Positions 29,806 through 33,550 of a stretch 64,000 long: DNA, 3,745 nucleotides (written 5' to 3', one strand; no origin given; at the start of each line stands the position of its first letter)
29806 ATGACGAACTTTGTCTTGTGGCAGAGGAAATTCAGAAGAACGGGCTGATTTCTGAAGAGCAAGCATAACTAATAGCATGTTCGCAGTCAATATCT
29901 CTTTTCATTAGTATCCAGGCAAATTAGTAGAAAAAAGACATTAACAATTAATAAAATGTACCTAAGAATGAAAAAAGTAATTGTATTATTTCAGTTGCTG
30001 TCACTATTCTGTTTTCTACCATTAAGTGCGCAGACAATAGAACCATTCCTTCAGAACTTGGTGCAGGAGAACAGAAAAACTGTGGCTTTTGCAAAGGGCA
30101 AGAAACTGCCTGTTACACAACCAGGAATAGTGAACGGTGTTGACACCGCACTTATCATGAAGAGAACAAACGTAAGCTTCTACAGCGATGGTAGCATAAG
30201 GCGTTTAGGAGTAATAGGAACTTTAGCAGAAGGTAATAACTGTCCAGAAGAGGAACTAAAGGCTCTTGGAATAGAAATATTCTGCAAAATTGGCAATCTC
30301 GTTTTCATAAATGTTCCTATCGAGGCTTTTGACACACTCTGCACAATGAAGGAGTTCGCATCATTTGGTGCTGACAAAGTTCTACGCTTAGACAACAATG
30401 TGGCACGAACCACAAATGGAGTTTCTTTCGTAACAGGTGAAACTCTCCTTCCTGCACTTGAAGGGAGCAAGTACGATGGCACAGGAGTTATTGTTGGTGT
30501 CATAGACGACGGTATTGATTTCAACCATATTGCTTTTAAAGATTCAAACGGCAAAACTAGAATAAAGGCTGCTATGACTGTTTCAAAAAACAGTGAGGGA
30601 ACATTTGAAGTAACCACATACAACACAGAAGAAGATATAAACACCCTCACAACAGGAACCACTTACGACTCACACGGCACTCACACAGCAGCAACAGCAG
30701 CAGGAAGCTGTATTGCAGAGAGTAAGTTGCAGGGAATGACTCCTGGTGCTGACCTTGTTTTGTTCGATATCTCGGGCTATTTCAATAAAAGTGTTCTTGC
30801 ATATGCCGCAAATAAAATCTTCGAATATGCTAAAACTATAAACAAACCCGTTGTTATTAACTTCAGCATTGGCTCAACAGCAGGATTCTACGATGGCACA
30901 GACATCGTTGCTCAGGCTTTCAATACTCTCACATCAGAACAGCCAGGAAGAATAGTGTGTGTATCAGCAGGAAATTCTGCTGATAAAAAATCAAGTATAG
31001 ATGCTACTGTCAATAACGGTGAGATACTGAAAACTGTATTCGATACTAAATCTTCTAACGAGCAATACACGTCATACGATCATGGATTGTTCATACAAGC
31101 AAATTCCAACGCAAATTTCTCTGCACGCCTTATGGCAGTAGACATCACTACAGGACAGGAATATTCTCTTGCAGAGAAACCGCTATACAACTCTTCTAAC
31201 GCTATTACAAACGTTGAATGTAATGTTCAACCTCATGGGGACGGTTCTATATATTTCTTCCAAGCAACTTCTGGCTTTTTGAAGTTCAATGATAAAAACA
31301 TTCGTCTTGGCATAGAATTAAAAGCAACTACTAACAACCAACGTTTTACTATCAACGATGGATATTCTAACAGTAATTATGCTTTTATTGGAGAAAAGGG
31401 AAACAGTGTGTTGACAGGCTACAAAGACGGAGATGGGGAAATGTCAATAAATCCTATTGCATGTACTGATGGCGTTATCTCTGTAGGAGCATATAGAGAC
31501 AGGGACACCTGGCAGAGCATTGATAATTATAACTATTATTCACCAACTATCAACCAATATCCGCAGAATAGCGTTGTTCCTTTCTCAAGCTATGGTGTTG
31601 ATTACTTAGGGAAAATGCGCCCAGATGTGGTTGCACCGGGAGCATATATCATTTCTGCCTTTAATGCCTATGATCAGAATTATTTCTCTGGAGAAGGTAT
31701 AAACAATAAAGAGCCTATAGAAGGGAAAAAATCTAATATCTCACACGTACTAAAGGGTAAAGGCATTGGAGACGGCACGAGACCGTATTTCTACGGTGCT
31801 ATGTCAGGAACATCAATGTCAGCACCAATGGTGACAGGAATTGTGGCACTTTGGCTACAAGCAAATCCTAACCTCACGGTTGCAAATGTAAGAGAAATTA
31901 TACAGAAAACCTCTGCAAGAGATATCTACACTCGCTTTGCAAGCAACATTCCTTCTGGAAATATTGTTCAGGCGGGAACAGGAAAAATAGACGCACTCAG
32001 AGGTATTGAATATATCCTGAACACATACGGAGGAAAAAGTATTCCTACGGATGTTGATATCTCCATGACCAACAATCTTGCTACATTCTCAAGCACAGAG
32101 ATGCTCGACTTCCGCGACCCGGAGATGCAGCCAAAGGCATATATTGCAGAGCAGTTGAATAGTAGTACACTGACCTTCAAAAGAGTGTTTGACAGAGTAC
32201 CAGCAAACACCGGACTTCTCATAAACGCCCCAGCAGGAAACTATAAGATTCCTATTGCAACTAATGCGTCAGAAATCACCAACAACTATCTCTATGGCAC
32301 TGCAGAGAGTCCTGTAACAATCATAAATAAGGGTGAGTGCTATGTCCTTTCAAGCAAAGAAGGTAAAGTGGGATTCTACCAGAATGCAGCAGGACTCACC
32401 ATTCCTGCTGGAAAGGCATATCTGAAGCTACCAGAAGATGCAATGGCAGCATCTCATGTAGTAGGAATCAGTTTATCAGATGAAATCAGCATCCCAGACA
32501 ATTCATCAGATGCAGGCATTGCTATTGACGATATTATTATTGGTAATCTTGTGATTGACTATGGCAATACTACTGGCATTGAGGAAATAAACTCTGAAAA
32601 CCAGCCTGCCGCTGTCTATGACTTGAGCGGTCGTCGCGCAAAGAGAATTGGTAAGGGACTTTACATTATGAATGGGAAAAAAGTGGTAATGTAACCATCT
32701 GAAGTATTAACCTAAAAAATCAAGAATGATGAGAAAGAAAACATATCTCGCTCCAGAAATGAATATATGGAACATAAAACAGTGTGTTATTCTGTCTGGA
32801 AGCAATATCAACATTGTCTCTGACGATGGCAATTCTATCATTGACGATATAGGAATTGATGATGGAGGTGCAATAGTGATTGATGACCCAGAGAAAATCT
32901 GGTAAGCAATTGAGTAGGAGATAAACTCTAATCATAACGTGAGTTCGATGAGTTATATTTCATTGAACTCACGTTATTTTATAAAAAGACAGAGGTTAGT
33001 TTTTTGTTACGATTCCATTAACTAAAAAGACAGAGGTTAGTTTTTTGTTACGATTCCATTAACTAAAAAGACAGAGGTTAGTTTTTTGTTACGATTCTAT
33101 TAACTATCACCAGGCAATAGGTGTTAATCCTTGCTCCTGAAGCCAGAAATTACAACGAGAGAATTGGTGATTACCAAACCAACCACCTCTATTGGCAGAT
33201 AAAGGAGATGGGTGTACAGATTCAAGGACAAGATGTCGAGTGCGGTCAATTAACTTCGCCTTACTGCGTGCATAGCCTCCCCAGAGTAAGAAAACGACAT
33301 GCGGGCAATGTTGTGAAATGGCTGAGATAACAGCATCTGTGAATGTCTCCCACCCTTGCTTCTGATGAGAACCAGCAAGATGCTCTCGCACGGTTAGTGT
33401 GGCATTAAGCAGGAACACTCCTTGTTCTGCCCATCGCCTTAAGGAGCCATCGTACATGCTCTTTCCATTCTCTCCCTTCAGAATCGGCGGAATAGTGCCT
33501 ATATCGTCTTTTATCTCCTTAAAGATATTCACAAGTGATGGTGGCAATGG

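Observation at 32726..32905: Hidden 59-aa leader-type peptide encoded behind a T9SS subtilase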

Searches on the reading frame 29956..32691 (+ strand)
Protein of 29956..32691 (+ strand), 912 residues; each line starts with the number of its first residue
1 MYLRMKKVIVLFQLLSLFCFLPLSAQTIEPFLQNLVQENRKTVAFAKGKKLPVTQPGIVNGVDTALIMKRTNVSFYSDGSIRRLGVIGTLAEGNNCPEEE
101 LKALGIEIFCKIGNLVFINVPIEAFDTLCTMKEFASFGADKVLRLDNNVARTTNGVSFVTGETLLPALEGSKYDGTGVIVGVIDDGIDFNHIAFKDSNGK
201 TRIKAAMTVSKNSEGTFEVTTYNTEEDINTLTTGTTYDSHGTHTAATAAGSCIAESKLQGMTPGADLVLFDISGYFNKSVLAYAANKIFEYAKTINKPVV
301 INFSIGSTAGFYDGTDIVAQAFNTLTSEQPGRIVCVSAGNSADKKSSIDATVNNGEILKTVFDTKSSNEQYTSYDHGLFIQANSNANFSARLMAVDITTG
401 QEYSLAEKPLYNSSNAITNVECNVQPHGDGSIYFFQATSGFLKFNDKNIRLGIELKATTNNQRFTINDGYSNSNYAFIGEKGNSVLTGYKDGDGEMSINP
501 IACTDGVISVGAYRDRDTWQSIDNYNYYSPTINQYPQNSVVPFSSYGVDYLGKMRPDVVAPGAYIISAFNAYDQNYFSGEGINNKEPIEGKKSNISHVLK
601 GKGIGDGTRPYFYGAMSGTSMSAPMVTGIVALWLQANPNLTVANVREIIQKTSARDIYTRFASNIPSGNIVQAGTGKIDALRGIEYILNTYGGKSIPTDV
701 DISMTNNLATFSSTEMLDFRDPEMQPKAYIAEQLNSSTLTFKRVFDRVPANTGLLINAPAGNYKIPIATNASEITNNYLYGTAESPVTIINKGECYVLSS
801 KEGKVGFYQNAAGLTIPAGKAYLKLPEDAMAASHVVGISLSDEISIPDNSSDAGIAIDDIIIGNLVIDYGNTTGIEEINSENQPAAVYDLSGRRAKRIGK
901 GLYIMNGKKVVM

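Call 3: search_protein_families(library=pfam, proteins=[window:29956-32691:+], max_evalue=1)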
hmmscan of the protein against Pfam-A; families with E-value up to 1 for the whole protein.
window:29956-32691:+ (912 aa): 1 family
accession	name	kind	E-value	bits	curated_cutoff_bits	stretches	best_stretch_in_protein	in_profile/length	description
PF00082.27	Peptidase_S8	-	5.6e-38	131.3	21.8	2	482-653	152-273/288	Subtilase family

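Call 4: search_protein_families(library=ncbifam, proteins=[window:29956-32691:+], max_evalue=1)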
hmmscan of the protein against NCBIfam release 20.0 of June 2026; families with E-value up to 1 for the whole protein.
window:29956-32691:+ (912 aa): 7 families
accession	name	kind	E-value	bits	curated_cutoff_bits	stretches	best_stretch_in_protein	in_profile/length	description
NF040809.1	germ_prot_CspBA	exception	2.9e-17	61.6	1250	2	175-571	651-1021/1099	bifunctional germination protease/germinant receptor pseudoprotease CspBA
NF033595.1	denti_PrtP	equivalog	2.9e-12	46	300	2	560-688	416-506/606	dentilisin complex serine proteinase subunit PrtP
NF040808.2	CspC_non_triad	exception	4.5e-12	45.2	675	1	172-583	92-486/556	bile acid germinant receptor pseudoprotease CspC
TIGR03921.1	T7SS_mycosin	equivalog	6.4e-10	38.7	278.75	2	613-655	223-265/353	type VII secretion-associated serine protease mycosin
NF040553.1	SGO_0316_fam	subfamily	2.3e-06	25.6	1400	2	174-342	284-465/1486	SGO_0316/SGO_0317 family LPXTG-anchored serine peptidase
NF051851.1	AtpSerPepEprS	equivalog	0.0012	16.9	1700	1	613-653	297-337/988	autotransporter serine peptidase EprS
NF049966.1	QH_SP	equivalog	0.089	12.1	165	1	614-653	172-211/219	subtilisin-like serine protease QhpE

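Call 8: find_related_loci(query=window:29956-32691:+, collection=genome_contigs, flank=4000)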
Query window:29956-32691:+ (912 aa) in genome_contigs; peptide patterns used: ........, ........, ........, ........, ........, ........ (x = any residue, [..] = any of these).
92 stretches matched a pattern; 9 encode a relative of the query (tblastn E <= 1e-3); 9 distinct loci.
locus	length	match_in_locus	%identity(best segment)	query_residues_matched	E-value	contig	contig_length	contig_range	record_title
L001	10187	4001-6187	34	4-690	9e-97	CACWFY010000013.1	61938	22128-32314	MAG: uncultured Bacteroidales bacterium isolate RUG10553 genome assembly, contig: RUG10553_asm_13, whole genome shotgun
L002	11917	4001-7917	31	99-710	1e-70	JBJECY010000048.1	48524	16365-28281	MAG: Muribaculaceae bacterium isolate LOHA20_bin.027 NODE_256_length_48524_cov_7.542243, whole genome shotgun sequence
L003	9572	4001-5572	31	173-685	1e-43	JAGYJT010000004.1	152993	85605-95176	MAG: Chitinophagales bacterium isolate M30B48 4, whole genome shotgun sequence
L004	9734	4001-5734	30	98-684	3e-23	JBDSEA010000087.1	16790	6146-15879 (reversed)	MAG: Chitinophagales bacterium isolate cluster1_bin.194 k127_3870556, whole genome shotgun sequence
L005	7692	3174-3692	32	709-912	2e-13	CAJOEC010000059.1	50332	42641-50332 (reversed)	uncultured Prevotella sp. isolate Red_deer_2_mag_11 genome assembly, contig: scaffold_988, whole genome shotgun sequence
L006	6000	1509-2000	29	731-912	3e-11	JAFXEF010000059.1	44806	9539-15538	MAG: Bacteroidaceae bacterium isolate RGIG6335 Sheep_Rectum-3__c2411, whole genome shotgun sequence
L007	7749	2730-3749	55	172-655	6e-7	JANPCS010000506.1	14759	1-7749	MAG: Hyphomicrobiales bacterium isolate VAR_78_metabat_482 VAR_78_k141_970887, whole genome shotgun sequence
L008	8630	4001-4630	25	593-839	3e-6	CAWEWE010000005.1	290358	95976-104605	MAG: uncultured Chloroflexia bacterium isolate MFD09206.bin.1.106 genome assembly, contig: contig_29174, whole genome sh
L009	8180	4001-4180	43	857-912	7e-6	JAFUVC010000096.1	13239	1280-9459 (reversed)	MAG: Prevotella sp. isolate RGIG4853 Roe_deer_Rumen-1__c294317, whole genome shotgun sequence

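Call 15: search_protein_families(library=pfam, proteins=[L005:720-3695:+], max_evalue=1)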
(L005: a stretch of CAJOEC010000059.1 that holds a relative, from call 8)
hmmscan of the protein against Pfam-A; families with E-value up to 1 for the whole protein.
L005:720-3695:+ (992 aa): 0 families

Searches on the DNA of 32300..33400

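Call 98: search_rna_families(source=window, start=32300, end=33400, threshold=evalue, max_evalue=1)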
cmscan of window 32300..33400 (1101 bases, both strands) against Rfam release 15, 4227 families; matches with E-value up to 1: 4.
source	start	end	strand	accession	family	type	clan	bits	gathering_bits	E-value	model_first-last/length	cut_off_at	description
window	32928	32983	-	RF00768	MIR405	Gene; miRNA;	-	24.9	102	0.099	1-83/83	no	MIR405 microRNA precursor family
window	32908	32978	+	RF02363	Yfr11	Gene; sRNA;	-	22.9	44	0.58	1-144/144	no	Cyanobacterial functional RNA 11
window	32896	32998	+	RF03530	bglG-cis-reg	Cis-reg;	-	20.1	80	0.84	1-137/137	no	cis-regulatory element of the bglG/LicT operon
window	32574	32610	+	RF01277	snoU54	Gene; snRNA; snoRNA; CD-box;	CL00008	18.3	35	0.95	1-67/67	no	Small nucleolar RNA U54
